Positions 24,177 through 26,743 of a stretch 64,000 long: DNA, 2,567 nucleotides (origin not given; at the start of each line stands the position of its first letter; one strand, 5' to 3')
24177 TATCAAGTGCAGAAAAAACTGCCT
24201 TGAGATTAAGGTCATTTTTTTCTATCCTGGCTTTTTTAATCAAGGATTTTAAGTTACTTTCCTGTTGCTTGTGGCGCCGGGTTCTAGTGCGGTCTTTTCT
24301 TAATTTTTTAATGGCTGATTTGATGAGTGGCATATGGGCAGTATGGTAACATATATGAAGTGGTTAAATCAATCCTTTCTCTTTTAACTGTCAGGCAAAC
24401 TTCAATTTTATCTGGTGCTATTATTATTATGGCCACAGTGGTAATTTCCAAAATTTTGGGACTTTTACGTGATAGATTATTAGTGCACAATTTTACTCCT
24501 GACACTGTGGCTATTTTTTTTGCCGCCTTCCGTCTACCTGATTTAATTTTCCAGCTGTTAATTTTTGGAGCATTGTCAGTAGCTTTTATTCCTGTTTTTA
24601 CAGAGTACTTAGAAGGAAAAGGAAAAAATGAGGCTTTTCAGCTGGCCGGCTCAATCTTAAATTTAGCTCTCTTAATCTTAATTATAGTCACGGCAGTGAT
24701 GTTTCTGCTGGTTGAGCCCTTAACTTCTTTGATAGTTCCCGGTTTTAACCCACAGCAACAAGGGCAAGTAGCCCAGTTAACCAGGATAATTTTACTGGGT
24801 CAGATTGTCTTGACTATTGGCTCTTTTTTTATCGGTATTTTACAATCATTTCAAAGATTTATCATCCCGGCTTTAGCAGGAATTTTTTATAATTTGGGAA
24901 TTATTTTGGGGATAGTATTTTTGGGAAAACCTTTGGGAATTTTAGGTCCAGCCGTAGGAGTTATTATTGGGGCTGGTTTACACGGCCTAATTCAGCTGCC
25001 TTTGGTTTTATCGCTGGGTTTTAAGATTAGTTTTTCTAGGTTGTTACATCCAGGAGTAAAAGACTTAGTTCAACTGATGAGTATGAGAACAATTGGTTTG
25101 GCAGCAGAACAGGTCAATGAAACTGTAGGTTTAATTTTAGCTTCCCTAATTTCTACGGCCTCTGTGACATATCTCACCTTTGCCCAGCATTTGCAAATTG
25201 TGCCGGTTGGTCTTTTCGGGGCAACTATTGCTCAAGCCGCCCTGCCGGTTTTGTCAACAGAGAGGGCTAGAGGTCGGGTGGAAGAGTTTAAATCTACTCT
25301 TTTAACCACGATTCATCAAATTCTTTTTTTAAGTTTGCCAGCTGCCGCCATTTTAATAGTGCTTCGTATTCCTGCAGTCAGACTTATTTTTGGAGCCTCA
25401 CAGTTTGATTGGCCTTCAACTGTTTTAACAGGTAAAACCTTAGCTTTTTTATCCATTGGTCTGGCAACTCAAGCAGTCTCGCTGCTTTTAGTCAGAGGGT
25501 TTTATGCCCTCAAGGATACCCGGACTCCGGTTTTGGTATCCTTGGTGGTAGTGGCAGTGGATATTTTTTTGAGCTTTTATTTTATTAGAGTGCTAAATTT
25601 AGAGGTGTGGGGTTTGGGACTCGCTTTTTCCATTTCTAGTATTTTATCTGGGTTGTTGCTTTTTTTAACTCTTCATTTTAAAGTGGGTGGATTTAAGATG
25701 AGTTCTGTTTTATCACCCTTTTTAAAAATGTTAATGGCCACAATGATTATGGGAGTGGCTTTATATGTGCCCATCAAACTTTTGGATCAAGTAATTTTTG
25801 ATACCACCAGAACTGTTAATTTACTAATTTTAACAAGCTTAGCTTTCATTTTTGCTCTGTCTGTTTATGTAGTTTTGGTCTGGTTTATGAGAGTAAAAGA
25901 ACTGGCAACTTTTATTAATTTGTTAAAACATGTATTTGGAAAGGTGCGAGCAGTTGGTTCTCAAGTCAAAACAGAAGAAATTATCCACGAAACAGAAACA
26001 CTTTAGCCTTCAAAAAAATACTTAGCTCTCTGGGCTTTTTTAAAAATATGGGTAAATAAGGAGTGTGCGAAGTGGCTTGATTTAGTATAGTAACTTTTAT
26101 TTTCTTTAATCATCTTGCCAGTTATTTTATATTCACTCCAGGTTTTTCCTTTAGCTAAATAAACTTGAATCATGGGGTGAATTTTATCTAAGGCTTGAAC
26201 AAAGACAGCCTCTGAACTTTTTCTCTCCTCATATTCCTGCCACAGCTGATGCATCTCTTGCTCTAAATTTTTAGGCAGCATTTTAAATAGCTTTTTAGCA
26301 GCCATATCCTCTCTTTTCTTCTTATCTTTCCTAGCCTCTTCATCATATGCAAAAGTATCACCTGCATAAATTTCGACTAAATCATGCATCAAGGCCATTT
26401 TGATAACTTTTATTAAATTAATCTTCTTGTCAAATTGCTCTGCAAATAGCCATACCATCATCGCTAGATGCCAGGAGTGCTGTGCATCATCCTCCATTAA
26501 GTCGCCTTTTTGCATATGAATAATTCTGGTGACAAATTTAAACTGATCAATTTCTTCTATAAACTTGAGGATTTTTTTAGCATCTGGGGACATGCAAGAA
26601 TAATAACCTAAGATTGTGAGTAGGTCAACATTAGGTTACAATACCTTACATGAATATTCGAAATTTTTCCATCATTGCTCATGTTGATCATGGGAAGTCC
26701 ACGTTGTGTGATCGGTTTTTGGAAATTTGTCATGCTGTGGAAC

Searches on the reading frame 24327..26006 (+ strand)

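Call 56: search_protein_families(library=pfam, proteins=[window:24327-26006:+], max_evalue=0.001)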
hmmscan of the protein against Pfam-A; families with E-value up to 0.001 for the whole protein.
window:24327-26006:+ (559 aa): 2 families
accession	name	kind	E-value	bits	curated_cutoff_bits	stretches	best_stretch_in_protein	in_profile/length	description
PF03023.19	MurJ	-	2.3e-73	247.8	27.4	1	60-484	10-434/451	Lipid II flippase MurJ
PF13440.11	Polysacc_synt_3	-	6.1e-07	29.4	23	1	253-357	184-286/293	Polysaccharide biosynthesis protein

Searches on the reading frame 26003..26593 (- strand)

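Call 56: search_protein_families(library=pfam, proteins=[window:26003-26593:-], max_evalue=0.001)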
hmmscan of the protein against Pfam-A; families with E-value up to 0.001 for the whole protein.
window:26003-26593:- (196 aa): 3 families
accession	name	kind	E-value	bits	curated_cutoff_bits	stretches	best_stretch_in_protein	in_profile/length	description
PF13023.12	HD_3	-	7.7e-46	156.4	22.5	1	15-166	1-153/165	HD domain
PF12917.13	YfbR-like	-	1.6e-14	54.4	25.9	1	10-154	1-151/182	5'-deoxynucleotidase YfbR-like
PF01966.28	HD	-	6.1e-09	36.6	22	1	38-141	3-116/116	HD domain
